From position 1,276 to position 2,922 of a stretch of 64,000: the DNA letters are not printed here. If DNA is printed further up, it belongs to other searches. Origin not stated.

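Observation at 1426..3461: Coupled gene pair: nuclease-like/degenerate-HPRT fusion plus a minimal secretion-type ATPase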

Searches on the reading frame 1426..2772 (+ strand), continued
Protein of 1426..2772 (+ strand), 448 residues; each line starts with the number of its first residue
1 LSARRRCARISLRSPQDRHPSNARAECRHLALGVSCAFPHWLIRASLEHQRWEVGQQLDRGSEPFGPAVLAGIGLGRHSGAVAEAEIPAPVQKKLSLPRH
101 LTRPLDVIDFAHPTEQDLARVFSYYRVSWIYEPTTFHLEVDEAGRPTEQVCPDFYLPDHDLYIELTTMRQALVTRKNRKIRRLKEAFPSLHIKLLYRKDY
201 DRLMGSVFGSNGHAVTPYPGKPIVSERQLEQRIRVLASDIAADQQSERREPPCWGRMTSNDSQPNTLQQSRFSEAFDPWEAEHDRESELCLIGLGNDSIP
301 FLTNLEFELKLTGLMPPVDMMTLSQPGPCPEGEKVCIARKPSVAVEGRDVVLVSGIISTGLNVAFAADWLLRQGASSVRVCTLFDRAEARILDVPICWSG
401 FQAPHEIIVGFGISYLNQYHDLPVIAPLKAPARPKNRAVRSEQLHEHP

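Call 33: predict_structure(alignment_id=A1)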
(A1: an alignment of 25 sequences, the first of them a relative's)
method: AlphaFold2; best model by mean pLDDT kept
length: 395 residues; sequences in the alignment: 25
mean_pLDDT: 79.6   pTM: 0.77
mean pLDDT of the five models: 79.6, 77.4, 77.2, 75.2, 74.8
residues with pLDDT >= 90: 215; 70-90: 57; 50-70: 69; < 50: 54
segments of 3 or more residues with pLDDT < 50: 1-32, 205-223
pLDDT, mean of each block of 10 residues (from residue 1): 33 29 38 62 59 75 92 90 93 93 93 73 89 93 88 74 87 98 97 67 49 43 51 79 96 97 96 74 95 96 95 96 96 93 96 93 89 87 66 64
secondary structure, 60 per line:
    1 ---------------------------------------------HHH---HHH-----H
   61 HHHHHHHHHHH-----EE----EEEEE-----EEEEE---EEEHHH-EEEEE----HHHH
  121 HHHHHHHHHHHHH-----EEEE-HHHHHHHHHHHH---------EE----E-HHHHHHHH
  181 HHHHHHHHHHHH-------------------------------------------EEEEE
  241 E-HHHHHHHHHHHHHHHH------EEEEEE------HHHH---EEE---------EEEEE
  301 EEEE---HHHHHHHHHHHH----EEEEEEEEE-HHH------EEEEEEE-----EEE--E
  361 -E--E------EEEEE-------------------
elements in order: H60-71 E83-87 E93-97 E101-103 E108-112 H117-133 E139-142 H144-155 H173-192 E236-241 H243-258 E265-270 H277-280 E284-286 E296-304 H308-319 E324-332 E343-349 E355-357 E372-376

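Call 37: fold_search(model_id=the predicted structure, library=pdb)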
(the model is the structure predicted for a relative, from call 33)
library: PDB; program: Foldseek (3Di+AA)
matches with E <= 10: 975; with E <= 0.001: 451
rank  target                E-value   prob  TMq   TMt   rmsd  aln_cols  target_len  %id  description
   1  2geb                  1.7e-17  1.00  0.40  0.83   5.4       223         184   25  Crystal structure of the Thermoanaerobacter tengcongensis hypoxanthine-guanine phosphoribosyltransferase L160I mutant: i (released 2007-04-03)
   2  3ohp_D                2.8e-17  1.00  0.41  0.94   1.7       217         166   27  Crystal structure of HGPRT from Vibrio cholerae (released 2010-09-01)
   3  1r3u_B                2.8e-17  1.00  0.39  0.83   4.0       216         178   24  Crystal Structure of Hypoxanthine-Guanine Phosphoribosyltransferase from Thermoanaerobacter tengcongensis (released 2004-10-19)
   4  1yfz_B                4.0e-17  1.00  0.39  0.84   4.0       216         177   24  Novel IMP Binding in Feedback Inhibition of Hypoxanthine-Guanine Phosphoribosyltransferase from Thermoanaerobacter ten (released 2005-05-10)
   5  1r3u_A                4.3e-17  1.00  0.39  0.83   4.1       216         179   24  Crystal Structure of Hypoxanthine-Guanine Phosphoribosyltransferase from Thermoanaerobacter tengcongensis (released 2004-10-19)
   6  3ohp_A                6.1e-17  1.00  0.38  0.88   3.7       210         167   27  Crystal structure of HGPRT from Vibrio cholerae (released 2010-09-01)
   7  4lyy_C                6.5e-17  1.00  0.38  0.89   3.1       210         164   26  Crystal structure of hypoxanthine phosphoribosyltransferase from Shewanella pealeana ATCC 700345, NYSGRC Target 029677 (released 2013-08-14)
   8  3h83_A                7.8e-17  1.00  0.38  0.74   5.1       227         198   26  2.06 Angstrom resolution structure of a hypoxanthine-guanine phosphoribosyltransferase (hpt-1) from Bacillus anthracis (released 2009-05-12)
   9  3ohp_C                9.4e-17  1.00  0.39  0.91   1.9       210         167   28  Crystal structure of HGPRT from Vibrio cholerae (released 2010-09-01)
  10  3h83_C                1.0e-16  1.00  0.38  0.81   3.8       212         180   27  2.06 Angstrom resolution structure of a hypoxanthine-guanine phosphoribosyltransferase (hpt-1) from Bacillus anthracis (released 2009-05-12)
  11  4lyy_B                1.4e-16  1.00  0.39  0.91   2.8       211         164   26  Crystal structure of hypoxanthine phosphoribosyltransferase from Shewanella pealeana ATCC 700345, NYSGRC Target 029677 (released 2013-08-14)
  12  3h83_B                1.4e-16  1.00  0.39  0.78   3.2       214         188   27  2.06 Angstrom resolution structure of a hypoxanthine-guanine phosphoribosyltransferase (hpt-1) from Bacillus anthracis (released 2009-05-12)
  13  3hvu_A                1.4e-16  1.00  0.38  0.79   5.5       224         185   25  1.95 Angstrom Crystal Structure of Complex of Hypoxanthine-Guanine Phosphoribosyltransferase from Bacillus anthracis w (released 2009-06-23)
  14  6d9r_A                1.5e-16  1.00  0.38  0.83   3.2       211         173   27  The substrate-bound crystal structure of HPRT (hypoxanthine phosphoribosyltransferase) (released 2019-05-01)
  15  6d9q_A                1.8e-16  1.00  0.39  0.82   3.2       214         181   26  The sulfate-bound crystal structure of HPRT (hypoxanthine phosphoribosyltransferase) (released 2019-05-01)
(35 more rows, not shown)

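Call 64: fold_search(model_id=the predicted structure, library=viral)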
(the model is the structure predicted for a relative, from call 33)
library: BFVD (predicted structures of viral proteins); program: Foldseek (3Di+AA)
matches with E <= 10: 414; with E <= 0.001: 20
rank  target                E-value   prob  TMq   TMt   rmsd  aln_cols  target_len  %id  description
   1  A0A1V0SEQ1            3.9e-10  1.00  0.38  0.60   8.5       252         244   16  Phosphoribosyl transferase domain protein [Hokovirus HKV1]
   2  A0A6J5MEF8            8.6e-10  1.00  0.39  0.81   4.0       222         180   13  Hpt Hypoxanthine-guanine phosphoribosyltransferase [uncultured Caudovirales phage]
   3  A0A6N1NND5            4.6e-08  1.00  0.36  0.40  13.2       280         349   11  Phosphoribosyl transferase domain protein [Tupanvirus soda lake]
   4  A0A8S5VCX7            1.2e-05  1.00  0.23  0.29  10.6       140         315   21  Endonuclease I [Siphoviridae sp. ctDXu9]
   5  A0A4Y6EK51            3.9e-05  1.00  0.18  0.30   3.1        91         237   24  (no name in the UniProt tables at hand)
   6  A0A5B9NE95            1.0e-04  1.00  0.23  0.33  16.4       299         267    8  Phosphoribosylpyrophosphate synthetase [Aeromonas phage 4_4572]
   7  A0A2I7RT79            1.2e-04  1.00  0.17  0.34   3.8        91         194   26  (no name in the UniProt tables at hand)
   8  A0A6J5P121            1.9e-04  1.00  0.20  0.41  16.3       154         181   17  Endonuclease I [uncultured Caudovirales phage]
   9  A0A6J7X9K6            2.6e-04  1.00  0.22  0.28   4.4       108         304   18  Zinc finger C2H2-type [uncultured Caudovirales phage]
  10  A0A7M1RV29            2.9e-04  1.00  0.19  0.45   4.9       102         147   19  DUF559 domain-containing protein [uncultured phage cr106_1]
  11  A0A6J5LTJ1            3.7e-04  1.00  0.21  0.28   2.6       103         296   21  Uncharacterized protein [uncultured Caudovirales phage]
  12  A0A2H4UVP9            3.9e-04  1.00  0.20  0.22   5.6       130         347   16  Phosphoribosyl transferase [Bodo saltans virus]
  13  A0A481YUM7            4.5e-04  1.00  0.20  0.19   6.5       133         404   17  Uridine 5'-monophosphate synthase [Marseillevirus LCMAC103]
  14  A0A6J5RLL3            6.9e-04  0.82  0.19  0.13  20.8       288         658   10  VWFA domain containing protein [uncultured Caudovirales phage]
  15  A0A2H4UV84            7.3e-04  0.96  0.25  0.14  17.2       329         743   11  ribose-phosphate diphosphokinase [Bodo saltans virus]
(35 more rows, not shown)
